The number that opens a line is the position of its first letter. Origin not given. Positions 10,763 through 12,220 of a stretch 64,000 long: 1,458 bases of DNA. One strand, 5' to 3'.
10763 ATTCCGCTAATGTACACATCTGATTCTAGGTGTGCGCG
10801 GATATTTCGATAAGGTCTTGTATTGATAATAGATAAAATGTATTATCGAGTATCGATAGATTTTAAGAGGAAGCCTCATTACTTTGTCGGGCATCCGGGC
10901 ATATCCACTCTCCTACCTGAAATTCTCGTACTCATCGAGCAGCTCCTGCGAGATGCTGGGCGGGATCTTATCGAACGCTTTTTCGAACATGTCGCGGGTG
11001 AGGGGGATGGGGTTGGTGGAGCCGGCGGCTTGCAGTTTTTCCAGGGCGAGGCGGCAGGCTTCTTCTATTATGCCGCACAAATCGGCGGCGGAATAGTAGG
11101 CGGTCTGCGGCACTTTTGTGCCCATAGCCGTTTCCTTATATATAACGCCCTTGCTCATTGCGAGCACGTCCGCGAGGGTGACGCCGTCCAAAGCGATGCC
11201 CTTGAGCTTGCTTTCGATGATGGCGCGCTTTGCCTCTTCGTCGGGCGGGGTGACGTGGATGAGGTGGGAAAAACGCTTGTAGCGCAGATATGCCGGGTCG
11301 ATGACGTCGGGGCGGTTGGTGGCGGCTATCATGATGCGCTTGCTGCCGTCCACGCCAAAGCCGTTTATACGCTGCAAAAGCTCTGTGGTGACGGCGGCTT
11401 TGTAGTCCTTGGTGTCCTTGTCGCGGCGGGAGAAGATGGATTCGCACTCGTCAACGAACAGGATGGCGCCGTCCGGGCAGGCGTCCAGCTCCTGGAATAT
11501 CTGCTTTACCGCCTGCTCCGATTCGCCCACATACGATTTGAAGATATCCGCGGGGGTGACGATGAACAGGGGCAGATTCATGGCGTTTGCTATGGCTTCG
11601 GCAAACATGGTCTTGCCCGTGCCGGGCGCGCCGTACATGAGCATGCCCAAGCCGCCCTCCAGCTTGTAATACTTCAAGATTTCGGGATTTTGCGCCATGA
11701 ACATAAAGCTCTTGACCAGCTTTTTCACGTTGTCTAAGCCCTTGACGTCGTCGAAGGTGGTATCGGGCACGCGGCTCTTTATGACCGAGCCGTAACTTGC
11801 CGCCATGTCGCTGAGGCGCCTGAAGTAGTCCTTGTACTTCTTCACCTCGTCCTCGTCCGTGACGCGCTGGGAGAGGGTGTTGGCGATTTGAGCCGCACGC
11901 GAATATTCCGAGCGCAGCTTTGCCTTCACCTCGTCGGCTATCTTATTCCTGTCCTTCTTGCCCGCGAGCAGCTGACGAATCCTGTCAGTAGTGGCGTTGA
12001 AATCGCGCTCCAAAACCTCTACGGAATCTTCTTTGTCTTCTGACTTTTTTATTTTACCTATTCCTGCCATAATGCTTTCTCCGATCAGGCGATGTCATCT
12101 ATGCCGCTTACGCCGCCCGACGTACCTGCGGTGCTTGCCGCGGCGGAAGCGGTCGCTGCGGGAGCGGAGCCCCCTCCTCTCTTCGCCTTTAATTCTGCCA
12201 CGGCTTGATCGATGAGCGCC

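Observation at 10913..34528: Eleven-gene, translationally coupled operon with a gene combination I cannot match to a described system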

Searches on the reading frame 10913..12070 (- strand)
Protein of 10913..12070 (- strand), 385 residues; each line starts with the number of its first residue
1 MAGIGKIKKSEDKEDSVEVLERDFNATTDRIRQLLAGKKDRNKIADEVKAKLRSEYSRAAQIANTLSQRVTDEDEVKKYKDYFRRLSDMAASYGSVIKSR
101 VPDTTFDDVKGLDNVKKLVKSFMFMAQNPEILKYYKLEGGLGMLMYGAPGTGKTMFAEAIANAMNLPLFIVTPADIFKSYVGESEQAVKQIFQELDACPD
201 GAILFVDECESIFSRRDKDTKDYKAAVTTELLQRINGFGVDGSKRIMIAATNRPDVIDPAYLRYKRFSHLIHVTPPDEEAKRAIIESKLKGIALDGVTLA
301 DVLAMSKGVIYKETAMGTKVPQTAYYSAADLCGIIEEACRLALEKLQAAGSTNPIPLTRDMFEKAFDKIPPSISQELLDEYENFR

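Call 4: search_protein_families(library=pfam, proteins=[window:10913-12070:-], max_evalue=0.01)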
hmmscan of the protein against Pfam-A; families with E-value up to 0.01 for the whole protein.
window:10913-12070:- (385 aa): 12 families
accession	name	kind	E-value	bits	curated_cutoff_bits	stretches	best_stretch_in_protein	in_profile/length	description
PF00004.35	AAA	-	3.2e-32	112.2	21.2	1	143-273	1-129/131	ATPase family associated with various cellular activities (AAA)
PF07728.20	AAA_5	-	3.1e-05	24.5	22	1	143-210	2-76/139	AAA domain (dynein-related subfamily)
PF05707.18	Zot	-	0.00039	20.4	20.3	1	186-269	67-119/197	Zonular occludens toxin (Zot)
PF17862.7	AAA_lid_3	-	0.00093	19.2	27.2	1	322-349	10-37/45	AAA+ lid domain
PF05496.18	RuvB_N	-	0.001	19.3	27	1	143-211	36-95/159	Holliday junction DNA helicase RuvB P-loop domain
PF01078.27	Mg_chelatase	-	0.0025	17.7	20.3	1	139-162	21-44/207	Magnesium chelatase, subunit ChlI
PF06068.19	TIP49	-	0.003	17.2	23.8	1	139-189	49-101/347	TIP49 P-loop domain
PF09336.16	Vps4_C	-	0.0039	17.6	21.3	0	338-384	11-56/61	Vps4 C terminal oligomerisation domain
PF05673.19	DUF815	-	0.0079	15.8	23.8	0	132-230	45-135/249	Protein of unknown function (DUF815)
PF13207.12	AAA_17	-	0.0082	16.9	27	0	146-169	1-24/136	AAA domain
PF13479.12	AAA_24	-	0.0082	16.4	27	0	143-170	5-28/195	AAA domain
PF00493.29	MCM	-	0.01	15.4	23.3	0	98-166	15-83/224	MCM P-loop domain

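Call 6: search_protein_families(library=padloc, proteins=[window:10913-12070:-], max_evalue=0.01)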
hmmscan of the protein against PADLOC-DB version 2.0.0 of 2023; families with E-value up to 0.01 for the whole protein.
window:10913-12070:- (385 aa): 8 families
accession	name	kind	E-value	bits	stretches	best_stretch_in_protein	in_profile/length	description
PDLC02196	IetA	-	3.1e-32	110.4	1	50-309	31-285/374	-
PDLC04232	IetA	-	6.9e-29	99.3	1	38-290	16-260/330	-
PDLC02195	IetA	-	3.1e-24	84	1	114-306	111-297/395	-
PDLC04231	IetA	-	5.5e-16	57.1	1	138-271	115-242/262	-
PDLC00914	TRIP13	-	8.9e-15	52.9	1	144-306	75-248/302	TRIP13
PDLC00915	TRIP13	-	1.1e-13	49.3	1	143-294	66-229/302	TRIP13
PDLC05035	PDC-S53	-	5.5e-05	19.4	1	14-212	392-589/900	-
PDLC03838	DolB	-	0.0082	13.4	0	143-166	169-192/375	-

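Call 8: search_protein_families(library=ncbifam, proteins=[window:10913-12070:-], max_evalue=0.01)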
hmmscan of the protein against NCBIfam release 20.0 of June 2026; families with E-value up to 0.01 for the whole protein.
window:10913-12070:- (385 aa): 24 families
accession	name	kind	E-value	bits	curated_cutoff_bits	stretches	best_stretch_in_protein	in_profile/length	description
TIGR01243.1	CDC48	subfamily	1.1e-44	152.9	802.65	1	63-384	410-725/733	CDC48 family AAA ATPase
NF003069.1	PRK03992.1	subfamily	2.5e-38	132.2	500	1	84-308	110-335/379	proteasome-activating nucleotidase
TIGR01242.2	TIGR01242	subfamily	6.1e-36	124.1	500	1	101-309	108-319/362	proteasome-activating nucleotidase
NF041006.2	cell_div_CdvC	equivalog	2.5e-35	122.1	650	1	47-384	55-364/370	cell division protein CdvC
TIGR01241.2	FtsH_fam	equivalog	3.9e-34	118.4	600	1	87-303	142-359/598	ATP-dependent zinc metalloprotease FtsH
NF047747.1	PrtsmActNtasePan2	equivalog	6.7e-33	114.5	700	1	99-300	143-346/397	proteasome-activating nucleotidase Pan2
NF047748.1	PrtsmActNtasePan1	equivalog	1.1e-30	107.1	750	1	84-302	124-346/405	proteasome-activating nucleotidase Pan1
TIGR03689.1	pup_AAA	equivalog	1.1e-29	103.6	504.75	1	92-290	167-379/512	proteasome ATPase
NF042959.1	IteA_antiphage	equivalog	1.8e-29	103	510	1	55-309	38-288/367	anti-phage ATPase IteA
NF008004.0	PRK10733.1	equivalog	5.6e-28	97.3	1008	1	103-306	148-352/644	ATP-dependent zinc metalloprotease FtsH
TIGR03922.1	T7SS_EccA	equivalog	5.3e-07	28.6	466.65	1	143-236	315-411/557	type VII secretion AAA-ATPase EccA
NF003229.0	PRK04195.1-5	equivalog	1.9e-06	26.9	280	1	105-218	15-121/413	replication factor C large subunit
NF003745.1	PRK05342.1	equivalog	4e-06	25.9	359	1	143-219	112-193/418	ATP-dependent Clp protease ATP-binding subunit ClpX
TIGR02881.1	spore_V_K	equivalog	5.2e-06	25.7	422.95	1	106-219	5-124/261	stage V sporulation protein K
NF005992.0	PRK08116.1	subfamily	1.3e-05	24.5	189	1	138-164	112-138/269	hypothetical protein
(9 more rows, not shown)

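Call 24: find_related_loci(query=A1, collection=genome_contigs, flank=10000)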
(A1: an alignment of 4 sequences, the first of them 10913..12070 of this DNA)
Query A1 (385 aa) in genome_contigs; peptide patterns used: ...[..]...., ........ (x = any residue, [..] = any of these).
300 stretches matched a pattern; 191 encode a relative of the query (tblastn E <= 1e-3); the best 80 are kept; 80 distinct loci.
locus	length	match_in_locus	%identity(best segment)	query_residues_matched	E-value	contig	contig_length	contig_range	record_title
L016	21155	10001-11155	89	1-385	0e+0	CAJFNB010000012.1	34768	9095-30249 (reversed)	Candidatus Alloclostridium intestinigallinarum isolate Chicken_8_mag_61 genome assembly, contig: MAGpy_11413_8_idba_bin_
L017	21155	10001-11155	83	1-385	0e+0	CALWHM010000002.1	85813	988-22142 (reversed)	MAG: uncultured Clostridia bacterium isolate BRZ_DA__bin49 genome assembly, contig: BRZ_DA__NODE_419_length_85813_cov_9.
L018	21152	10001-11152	79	1-385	0e+0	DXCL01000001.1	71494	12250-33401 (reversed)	MAG TPA_asm: Candidatus Borkfalkia avistercoris isolate CHK187-5294 CHK187__C4424_L71494_SAMEA5754831, whole genome shot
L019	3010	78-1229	79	1-385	0e+0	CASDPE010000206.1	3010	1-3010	uncultured Firmicutes bacterium isolate O73_L3_325325_idba_bin.111 genome assembly, contig: O73_L3_325325_idba_bin.111.f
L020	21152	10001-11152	80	1-385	0e+0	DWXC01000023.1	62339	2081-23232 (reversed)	MAG TPA_asm: Candidatus Borkfalkia stercoripullorum isolate CHK196-13738 CHK196__C118229_L62339_SAMEA5754840, whole geno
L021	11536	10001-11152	79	1-385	0e+0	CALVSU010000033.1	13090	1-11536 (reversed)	MAG: uncultured Clostridia bacterium isolate BRZ_E__bin165 genome assembly, contig: BRZ_E__NODE_11218_length_13090_cov_4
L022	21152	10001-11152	79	1-385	0e+0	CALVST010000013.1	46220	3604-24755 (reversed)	MAG: uncultured Clostridia bacterium isolate BRZ_HK__bin48 genome assembly, contig: BRZ_HK__NODE_974_length_46220_cov_7.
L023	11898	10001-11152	78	1-385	0e+0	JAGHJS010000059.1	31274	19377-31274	MAG: Clostridia bacterium isolate MAG.88 k127_991063, whole genome shotgun sequence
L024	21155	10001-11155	74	1-385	0e+0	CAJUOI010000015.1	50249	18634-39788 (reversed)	MAG TPA_asm: uncultured Christensenellaceae bacterium isolate MGBC148030 genome assembly, contig: MGBC148030.15, whole g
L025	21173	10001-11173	75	1-385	0e+0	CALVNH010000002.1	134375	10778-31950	MAG: uncultured Clostridia bacterium isolate BRZ_P__bin69 genome assembly, contig: BRZ_P__NODE_144_length_134375_cov_28.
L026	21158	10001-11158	73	1-385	0e+0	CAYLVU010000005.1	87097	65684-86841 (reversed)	MAG TPA_asm: uncultured Clostridia bacterium isolate SRP222994_co1_566 genome assembly, contig: NODE_297_length_87097_co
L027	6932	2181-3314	75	1-385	0e+0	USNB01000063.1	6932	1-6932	uncultured Clostridiales bacterium isolate UMGS1880 genome assembly, contig: NODE_6404_length_6932_cov_4.216228, whole g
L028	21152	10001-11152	72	1-385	0e+0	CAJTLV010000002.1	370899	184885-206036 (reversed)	MAG TPA_asm: uncultured Christensenella sp. isolate MGBC100320 genome assembly, contig: MGBC100320.2, whole genome shotg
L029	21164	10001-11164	73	1-385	0e+0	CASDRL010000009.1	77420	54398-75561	uncultured Clostridia bacterium isolate SI.A15.metabat-bins.145 genome assembly, contig: SI.A15.metabat-bins.145.fa_k141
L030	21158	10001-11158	72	1-385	0e+0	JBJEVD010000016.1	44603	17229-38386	MAG: Candidatus Coproplasma sp. isolate LOHA07_bin.016 NODE_181_length_44603_cov_12.344482, whole genome shotgun sequenc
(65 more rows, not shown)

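Call 28: search_solved_structures(query=window:10913-12070:-, max_evalue=1e-10)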
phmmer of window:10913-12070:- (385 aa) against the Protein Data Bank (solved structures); distinct sequences matched with E-value up to 1e-10: 265 (the best 60 are shown).
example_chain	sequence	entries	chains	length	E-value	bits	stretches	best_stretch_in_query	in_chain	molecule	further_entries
5vc7_A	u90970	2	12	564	5.2e-64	220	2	83-334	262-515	VCP-like ATPase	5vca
5g4g_A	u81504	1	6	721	6e-64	219.8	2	82-313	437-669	VCP-LIKE ATPASE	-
5g4f_A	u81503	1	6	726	6.1e-64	219.7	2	82-313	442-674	VCP-LIKE ATPASE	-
6oaa_B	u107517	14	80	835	5.8e-60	206.6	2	102-304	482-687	Cell division control protein 48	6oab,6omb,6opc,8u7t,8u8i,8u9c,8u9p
8dar_A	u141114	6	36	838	5.9e-60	206.6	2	102-304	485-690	Cell division control protein 48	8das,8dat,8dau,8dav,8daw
5c18_A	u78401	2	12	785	6.1e-60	206.6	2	99-384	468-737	Transitional endoplasmic reticulum ATPase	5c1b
6chs_H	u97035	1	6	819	6.3e-60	206.5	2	95-384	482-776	Putative cell division control protein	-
9bji_A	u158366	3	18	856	8.1e-60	206.2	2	99-382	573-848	Nuclear valosin-containing protein-like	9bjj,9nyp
6oa9_A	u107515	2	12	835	1.5e-59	205.3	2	102-304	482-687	Cell division control protein 48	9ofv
5c19_A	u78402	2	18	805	1.5e-59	205.3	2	99-384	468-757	Transitional endoplasmic reticulum ATPase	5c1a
7wub_D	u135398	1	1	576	1.8e-58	201.7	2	99-384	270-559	Transitional endoplasmic reticulum ATPase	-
7wub_C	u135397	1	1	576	2.4e-58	201.3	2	99-382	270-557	Transitional endoplasmic reticulum ATPase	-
7rlj_A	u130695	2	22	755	3.2e-58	200.9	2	99-384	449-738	Transitional endoplasmic reticulum ATPase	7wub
8yka_A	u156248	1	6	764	3.4e-58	200.8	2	99-384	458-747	Transitional endoplasmic reticulum ATPase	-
1r7r_A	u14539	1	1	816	3.4e-58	200.8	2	99-384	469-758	Transitional endoplasmic reticulum ATPase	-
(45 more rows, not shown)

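Call 58: find_related_loci(query=A1, collection=viral_contigs, flank=10000)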
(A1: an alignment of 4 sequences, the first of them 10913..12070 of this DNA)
Query A1 (385 aa) in viral_contigs; peptide patterns used: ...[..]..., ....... (x = any residue, [..] = any of these).
235 stretches matched a pattern; 1 encode a relative of the query (tblastn E <= 1e-3); 1 distinct loci.
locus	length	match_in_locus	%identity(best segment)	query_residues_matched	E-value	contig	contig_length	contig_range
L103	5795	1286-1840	26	101-294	3e-11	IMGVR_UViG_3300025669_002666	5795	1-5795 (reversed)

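Call 94: search_protein_families(library=padloc, alignment_id=A11, max_evalue=1e-10)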
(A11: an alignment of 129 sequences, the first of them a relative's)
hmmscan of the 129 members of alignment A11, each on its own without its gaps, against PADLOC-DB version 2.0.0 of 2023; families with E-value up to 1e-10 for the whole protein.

A. member 1, L016:11446-12951:+ (502 aa): 0 families

B. families by the number of members that match (of 129 scanned): 49 families (the first 25 are shown)
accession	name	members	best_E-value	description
PDLC01097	C3a214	2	8.2e-15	GlgB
PDLC03351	MTase_II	1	3.1e-110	Type II methyltransferase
PDLC03376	MTase_II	1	4e-41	Type II methyltransferase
PDLC04155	HEC-06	1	7.3e-39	-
PDLC04157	HEC-06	1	2.3e-36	-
PDLC04154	HEC-06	1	4.4e-32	-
PDLC04569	PDC-M30B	1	1.1e-31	-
PDLC02693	Orf5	1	7.2e-31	Orf5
PDLC02695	Orf5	1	1.4e-30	Orf5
PDLC03353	MTase_II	1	5.5e-30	Type II methyltransferase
PDLC04639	PDC-M41B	1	9.2e-30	-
PDLC02691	Orf5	1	3.8e-28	Orf5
PDLC02701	Orf5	1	5.3e-28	Orf5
PDLC02687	Orf5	1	1.3e-27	Orf5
PDLC02700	Orf5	1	5.2e-25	Orf5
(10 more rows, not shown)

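Call 95: search_protein_families(library=pfam, alignment_id=A11, max_evalue=1e-10)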
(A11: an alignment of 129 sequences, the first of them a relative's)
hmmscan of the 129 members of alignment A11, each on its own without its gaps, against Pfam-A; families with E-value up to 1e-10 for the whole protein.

A. member 1, L016:11446-12951:+ (502 aa): 1 family
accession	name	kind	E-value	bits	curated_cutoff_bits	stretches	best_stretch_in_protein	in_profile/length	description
PF13347.12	MFS_2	-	1e-61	209.3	27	1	17-437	1-422/427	MFS/sugar transport protein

B. families by the number of members that match (of 129 scanned): 94 families (the first 25 are shown)
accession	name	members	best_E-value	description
PF00128.31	Alpha-amylase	2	1.2e-49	Alpha amylase, catalytic domain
PF02518.31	HATPase_c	2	4.2e-29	Histidine kinase-, DNA gyrase B-, and HSP90-like ATPase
PF13597.11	NRDD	1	2.7e-189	Anaerobic ribonucleoside-triphosphate reductase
PF13306.12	LRR_5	1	9.9e-119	BspA type Leucine rich repeat region (6 copies)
PF05315.17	ICEA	1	2.3e-72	ICEA Protein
PF00198.28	2-oxoacid_dh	1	6e-70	2-oxoacid dehydrogenases acyltransferase (catalytic domain)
PF13561.12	adh_short_C2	1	1.8e-62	Enoyl-(Acyl carrier protein) reductase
PF13347.12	MFS_2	1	1e-61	MFS/sugar transport protein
PF01168.26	Ala_racemase_N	1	1.8e-58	Alanine racemase, N-terminal domain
PF00106.31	adh_short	1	2.7e-58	short chain dehydrogenase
PF02502.23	LacAB_rpiB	1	1e-56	Ribose/Galactose Isomerase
PF01300.24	Sua5_yciO_yrdC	1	3.5e-56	Telomere recombination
PF08238.18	Sel1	1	2.4e-55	Sel1 repeat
PF02690.20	Na_Pi_cotrans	1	9.8e-54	Na+/Pi-cotransporter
PF02588.21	YitT_membrane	1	8.2e-51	Uncharacterised 5xTM membrane BCR, YitT family COG1284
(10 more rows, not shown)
